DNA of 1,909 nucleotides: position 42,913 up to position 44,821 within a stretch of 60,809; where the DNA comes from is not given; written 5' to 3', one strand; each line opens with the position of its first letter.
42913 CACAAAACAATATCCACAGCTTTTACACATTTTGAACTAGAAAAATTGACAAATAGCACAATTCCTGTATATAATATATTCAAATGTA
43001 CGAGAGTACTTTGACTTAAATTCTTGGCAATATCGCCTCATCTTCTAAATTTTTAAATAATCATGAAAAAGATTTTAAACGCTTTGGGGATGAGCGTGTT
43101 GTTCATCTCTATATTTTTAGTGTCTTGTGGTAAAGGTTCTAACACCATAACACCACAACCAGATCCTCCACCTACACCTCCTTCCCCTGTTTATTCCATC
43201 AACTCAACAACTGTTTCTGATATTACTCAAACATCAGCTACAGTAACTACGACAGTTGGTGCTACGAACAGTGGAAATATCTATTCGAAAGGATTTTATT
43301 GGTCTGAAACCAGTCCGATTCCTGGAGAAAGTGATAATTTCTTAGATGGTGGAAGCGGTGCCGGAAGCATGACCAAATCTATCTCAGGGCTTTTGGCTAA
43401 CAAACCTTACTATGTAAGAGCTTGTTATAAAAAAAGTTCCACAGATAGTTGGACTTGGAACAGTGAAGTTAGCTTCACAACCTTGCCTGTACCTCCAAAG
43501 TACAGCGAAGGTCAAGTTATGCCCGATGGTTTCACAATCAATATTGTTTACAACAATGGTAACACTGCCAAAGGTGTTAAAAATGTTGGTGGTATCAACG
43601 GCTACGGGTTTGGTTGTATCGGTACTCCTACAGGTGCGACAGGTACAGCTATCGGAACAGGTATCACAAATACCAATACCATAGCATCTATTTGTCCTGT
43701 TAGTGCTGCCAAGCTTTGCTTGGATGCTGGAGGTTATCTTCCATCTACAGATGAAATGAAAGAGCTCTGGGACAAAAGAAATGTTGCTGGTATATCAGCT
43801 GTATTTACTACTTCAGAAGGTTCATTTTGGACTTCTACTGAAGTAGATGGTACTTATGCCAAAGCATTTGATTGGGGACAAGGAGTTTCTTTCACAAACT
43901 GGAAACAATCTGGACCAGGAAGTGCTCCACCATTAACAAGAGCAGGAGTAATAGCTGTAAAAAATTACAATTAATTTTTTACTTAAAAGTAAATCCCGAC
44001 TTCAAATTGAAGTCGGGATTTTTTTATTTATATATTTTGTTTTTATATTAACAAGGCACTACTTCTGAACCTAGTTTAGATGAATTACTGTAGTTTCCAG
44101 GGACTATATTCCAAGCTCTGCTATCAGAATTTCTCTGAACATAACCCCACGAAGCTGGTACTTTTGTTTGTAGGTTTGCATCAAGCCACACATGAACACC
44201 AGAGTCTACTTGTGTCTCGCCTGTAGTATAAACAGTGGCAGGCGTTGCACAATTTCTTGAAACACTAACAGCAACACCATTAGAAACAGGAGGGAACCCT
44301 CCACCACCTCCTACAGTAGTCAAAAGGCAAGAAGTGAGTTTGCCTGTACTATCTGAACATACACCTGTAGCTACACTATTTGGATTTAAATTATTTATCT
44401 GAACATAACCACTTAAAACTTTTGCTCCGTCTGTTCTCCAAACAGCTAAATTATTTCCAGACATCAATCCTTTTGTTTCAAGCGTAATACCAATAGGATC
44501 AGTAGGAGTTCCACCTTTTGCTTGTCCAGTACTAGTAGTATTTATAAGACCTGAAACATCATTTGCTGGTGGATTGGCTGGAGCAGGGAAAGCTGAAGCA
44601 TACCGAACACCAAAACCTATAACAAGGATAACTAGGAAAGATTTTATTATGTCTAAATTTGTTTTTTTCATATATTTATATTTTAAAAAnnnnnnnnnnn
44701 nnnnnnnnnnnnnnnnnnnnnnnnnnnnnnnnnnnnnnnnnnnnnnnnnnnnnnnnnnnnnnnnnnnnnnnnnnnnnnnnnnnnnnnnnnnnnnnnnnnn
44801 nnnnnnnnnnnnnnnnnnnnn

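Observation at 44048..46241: Three tandem secreted paralogs: one conserved N-terminal module, three unrelated C-terminal heads (candidate polymorphic surface/effector system next to the pilus operon)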

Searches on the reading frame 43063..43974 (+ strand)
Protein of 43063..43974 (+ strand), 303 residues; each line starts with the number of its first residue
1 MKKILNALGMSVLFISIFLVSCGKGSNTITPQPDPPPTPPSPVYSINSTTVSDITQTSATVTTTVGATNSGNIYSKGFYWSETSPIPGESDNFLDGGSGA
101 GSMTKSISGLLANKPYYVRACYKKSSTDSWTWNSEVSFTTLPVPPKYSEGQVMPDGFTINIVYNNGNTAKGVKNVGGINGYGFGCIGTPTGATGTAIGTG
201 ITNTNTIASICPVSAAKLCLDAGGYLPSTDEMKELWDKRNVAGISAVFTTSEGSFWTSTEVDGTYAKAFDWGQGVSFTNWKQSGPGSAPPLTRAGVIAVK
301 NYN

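Call 3: search_protein_families(library=pfam, proteins=[window:43063-43974:+], max_evalue=1)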
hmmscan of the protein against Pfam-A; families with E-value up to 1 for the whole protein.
window:43063-43974:+ (303 aa): 1 family
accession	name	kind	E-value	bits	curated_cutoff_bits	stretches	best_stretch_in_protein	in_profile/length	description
PF07603.17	Lcl_C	-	0.0058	17.4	34.9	1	226-281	47-107/117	Lcl C-terminal domain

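Call 4: search_protein_families(library=ncbifam, proteins=[window:43063-43974:+], max_evalue=1)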
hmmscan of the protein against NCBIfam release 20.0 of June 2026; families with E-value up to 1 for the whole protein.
window:43063-43974:+ (303 aa): 2 families
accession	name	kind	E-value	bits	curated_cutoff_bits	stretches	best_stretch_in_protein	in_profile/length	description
NF049889.1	AlphArabdaseBT0360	equivalog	9.1e-07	27.8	600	1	43-140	34-129/639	arabinan endo-1,5-alpha-L-arabinosidase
NF058595.1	invert_tail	domain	4.5e-05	23.8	37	1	7-65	57-112/113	lipo-invert putative C-terminal anchoring domain-containing protein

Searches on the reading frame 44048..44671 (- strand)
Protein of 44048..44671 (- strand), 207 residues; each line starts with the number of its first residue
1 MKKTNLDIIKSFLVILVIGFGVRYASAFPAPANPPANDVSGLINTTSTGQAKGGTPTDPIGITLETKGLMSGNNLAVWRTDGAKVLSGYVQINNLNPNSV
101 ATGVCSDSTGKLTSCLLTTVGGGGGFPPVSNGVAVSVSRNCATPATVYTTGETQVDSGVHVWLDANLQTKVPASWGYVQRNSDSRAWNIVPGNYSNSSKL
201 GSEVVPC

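Call 3: search_protein_families(library=pfam, proteins=[window:44048-44671:-], max_evalue=1)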
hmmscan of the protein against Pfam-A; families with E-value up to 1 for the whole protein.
window:44048-44671:- (207 aa): 0 families

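Call 4: search_protein_families(library=ncbifam, proteins=[window:44048-44671:-], max_evalue=1)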
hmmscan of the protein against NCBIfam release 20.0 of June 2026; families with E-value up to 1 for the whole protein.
window:44048-44671:- (207 aa): 1 family
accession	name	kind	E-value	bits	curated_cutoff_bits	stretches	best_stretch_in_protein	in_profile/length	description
NF040580.1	MBL_fold_Vmh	equivalog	0.022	14.1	430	1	145-204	172-232/286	Vmh family MBL fold metallo-hydrolase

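Call 20: search_protein_families(library=phrogs, proteins=[window:44048-44671:-], max_evalue=0.1)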
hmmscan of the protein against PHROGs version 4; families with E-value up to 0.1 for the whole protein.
window:44048-44671:- (207 aa): 0 families

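Call 21: search_protein_families(library=padloc, proteins=[window:44048-44671:-], max_evalue=0.1)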
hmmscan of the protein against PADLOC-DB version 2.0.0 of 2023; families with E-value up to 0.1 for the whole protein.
window:44048-44671:- (207 aa): 0 families
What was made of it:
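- No PADLOC hit (call 21).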

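Call 30: find_encoding_contigs(protein=window:44048-44671:-, flank=10000, max_places=4)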
Protein window:44048-44671:- (207 aa): 6 contigs read that carry it; 4 places shown.
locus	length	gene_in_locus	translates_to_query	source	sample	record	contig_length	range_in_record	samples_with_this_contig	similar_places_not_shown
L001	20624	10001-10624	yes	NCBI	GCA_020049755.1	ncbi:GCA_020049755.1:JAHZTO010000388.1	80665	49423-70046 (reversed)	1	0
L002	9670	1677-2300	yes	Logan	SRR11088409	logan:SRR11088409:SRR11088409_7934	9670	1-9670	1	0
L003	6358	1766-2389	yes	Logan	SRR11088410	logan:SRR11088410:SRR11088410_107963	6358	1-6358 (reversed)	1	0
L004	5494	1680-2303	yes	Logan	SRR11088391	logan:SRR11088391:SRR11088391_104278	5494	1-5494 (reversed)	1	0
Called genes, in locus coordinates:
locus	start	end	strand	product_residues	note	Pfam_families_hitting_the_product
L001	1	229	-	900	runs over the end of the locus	PF26449:DUF8128 (weak)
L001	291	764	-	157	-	PF00574:CLP_protease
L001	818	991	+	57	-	-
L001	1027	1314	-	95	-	-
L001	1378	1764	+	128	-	-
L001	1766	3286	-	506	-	PF12072:RNase_Y_N, PF01966:HD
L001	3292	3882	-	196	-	PF00574:CLP_protease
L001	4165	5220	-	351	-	PF05697:Trigger_N, PF05698:Trigger_C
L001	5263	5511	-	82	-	-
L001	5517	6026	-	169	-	-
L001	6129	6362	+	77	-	-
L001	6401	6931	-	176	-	PF00719:Pyrophosphatase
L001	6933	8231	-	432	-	PF08529:NusA_N, PF13184:KH_NusA_1st, PF26594:KH_NusA_2nd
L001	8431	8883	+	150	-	PF13948:DUF4215 (weak)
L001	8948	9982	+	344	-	PF08517:AXH (faint)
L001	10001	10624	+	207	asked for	-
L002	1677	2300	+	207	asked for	-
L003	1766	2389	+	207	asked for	-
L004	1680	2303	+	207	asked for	-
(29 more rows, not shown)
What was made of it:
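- The triad is identical in four assemblies (call 30).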

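Call 35: predict_structure(alignment_id=A4)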
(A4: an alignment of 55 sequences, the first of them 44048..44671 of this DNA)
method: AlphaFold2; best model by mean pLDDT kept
length: 207 residues; sequences in the alignment: 55
mean_pLDDT: 61.0   pTM: 0.34
mean pLDDT of the five models: 61.0, 59.7, 58.5, 57.7, 55.2
residues with pLDDT >= 90: 18; 70-90: 79; 50-70: 26; < 50: 84
segments of 3 or more residues with pLDDT < 50: 122-125, 127-136, 138-207
pLDDT, mean of each block of 10 residues (from residue 1): 83 97 85 59 66 82 80 74 76 73 74 76 48 44 43 34 35 33 37 36 39
secondary structure, 60 per line:
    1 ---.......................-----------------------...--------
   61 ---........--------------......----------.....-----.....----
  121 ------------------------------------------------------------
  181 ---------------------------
elements in order: H4-26 E50-52 E64-71 E86-91 E102-106 E112-116
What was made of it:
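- Checked: AF2 predicts a helix over residues 4-26 of gC (call 35).
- Tried and rejected: The head was not modelled (pLDDT < 50, call 35).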

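Call 38: fold_search(model_id=the predicted structure, library=pdb)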
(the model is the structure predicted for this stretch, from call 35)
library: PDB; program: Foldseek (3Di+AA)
matches with E <= 10: 6; with E <= 0.001: 0
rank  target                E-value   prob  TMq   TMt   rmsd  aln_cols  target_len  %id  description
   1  7oyc_W1               5.6e+00  0.02  0.08  0.21   3.5        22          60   18  Cryo-EM structure of the Xenopus egg 80S ribosome (released 2022-07-20)
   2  1gxd_C                6.0e+00  0.01  0.11  0.12   9.9        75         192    9  proMMP-2/TIMP-2 complex (released 2002-07-09)
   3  6xrk_A                7.3e+00  0.01  0.07  0.05  12.5        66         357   15  GH5-4 broad specificity endoglucanase from an uncultured bovine rumen ciliate (released 2020-10-28)
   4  8esz_S3               8.4e+00  0.01  0.10  0.10  14.3        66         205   15  Structure of mitochondrial complex I from Drosophila melanogaster, Helix-locked state (released 2023-03-29)
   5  3ne9_B                9.6e+00  0.02  0.08  0.12   7.4        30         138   20  Chronobacterium ammoiniagenes apo-ACPS structure (released 2010-08-25)
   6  9o3v_LW               9.6e+00  0.01  0.08  0.19   3.6        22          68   18  Human 80S ribosome stalled on MYC nascent chain (released 2026-03-04)

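Call 92: find_related_loci(query=window:44048-44671:-, collection=viral_contigs, flank=5000)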
Query window:44048-44671:- (207 aa) in viral_contigs; peptide patterns used: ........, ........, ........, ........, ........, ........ (x = any residue, [..] = any of these).
90 stretches matched a pattern, but none encodes a relative of the query by tblastn (E <= 1e-3).

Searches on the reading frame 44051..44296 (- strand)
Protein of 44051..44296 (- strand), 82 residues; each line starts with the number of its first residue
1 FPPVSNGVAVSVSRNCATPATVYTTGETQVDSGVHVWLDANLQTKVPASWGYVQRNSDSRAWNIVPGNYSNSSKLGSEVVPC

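Call 73: search_solved_structures(query=window:44051-44296:-, max_evalue=10)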
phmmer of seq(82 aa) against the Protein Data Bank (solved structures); distinct sequences matched with E-value up to 10: 2.
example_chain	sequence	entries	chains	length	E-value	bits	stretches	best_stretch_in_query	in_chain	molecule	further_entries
5j60_A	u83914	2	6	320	0.04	17.3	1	15-53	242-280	Thioredoxin reductase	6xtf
2mcm_A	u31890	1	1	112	0.087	16.3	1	4-49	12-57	MACROMOMYCIN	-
